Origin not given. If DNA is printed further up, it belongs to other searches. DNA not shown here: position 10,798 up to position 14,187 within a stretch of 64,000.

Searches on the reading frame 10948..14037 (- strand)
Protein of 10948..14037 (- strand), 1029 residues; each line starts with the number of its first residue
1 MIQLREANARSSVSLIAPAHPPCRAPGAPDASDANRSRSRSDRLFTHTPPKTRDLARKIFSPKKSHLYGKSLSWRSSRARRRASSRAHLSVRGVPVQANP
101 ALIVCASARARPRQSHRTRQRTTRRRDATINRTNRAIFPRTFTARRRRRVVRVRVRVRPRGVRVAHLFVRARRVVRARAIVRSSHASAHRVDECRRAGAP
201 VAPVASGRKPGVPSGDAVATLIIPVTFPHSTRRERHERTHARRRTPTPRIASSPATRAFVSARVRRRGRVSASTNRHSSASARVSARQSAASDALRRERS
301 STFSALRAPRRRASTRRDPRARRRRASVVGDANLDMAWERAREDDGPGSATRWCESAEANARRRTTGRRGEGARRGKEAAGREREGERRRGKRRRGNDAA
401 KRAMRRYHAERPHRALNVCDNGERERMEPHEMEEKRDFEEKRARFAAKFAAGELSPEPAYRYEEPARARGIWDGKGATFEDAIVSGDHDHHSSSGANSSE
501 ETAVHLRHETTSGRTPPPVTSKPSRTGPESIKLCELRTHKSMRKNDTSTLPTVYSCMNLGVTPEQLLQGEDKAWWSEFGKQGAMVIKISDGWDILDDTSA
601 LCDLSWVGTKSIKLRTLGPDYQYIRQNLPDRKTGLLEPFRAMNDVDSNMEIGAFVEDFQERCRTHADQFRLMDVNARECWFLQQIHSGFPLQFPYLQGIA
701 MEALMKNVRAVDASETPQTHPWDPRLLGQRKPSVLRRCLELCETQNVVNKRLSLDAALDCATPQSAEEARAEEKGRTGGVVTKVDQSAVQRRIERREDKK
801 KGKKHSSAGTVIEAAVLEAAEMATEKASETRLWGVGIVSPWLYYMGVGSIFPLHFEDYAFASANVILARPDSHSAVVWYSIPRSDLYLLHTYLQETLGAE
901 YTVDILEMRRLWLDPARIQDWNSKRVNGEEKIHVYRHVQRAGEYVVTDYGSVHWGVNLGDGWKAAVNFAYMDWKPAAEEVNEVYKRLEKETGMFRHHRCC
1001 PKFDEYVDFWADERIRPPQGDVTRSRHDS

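Call 25: search_protein_families(library=pfam, proteins=[window:10948-14037:-], max_evalue=0.00001)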
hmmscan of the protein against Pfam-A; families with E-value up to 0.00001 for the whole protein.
window:10948-14037:- (1029 aa): 1 family
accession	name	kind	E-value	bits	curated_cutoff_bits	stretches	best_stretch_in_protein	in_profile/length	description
PF02373.28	JmjC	-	1.1e-11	45.6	24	1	841-968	1-114/114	JmjC domain, hydroxylase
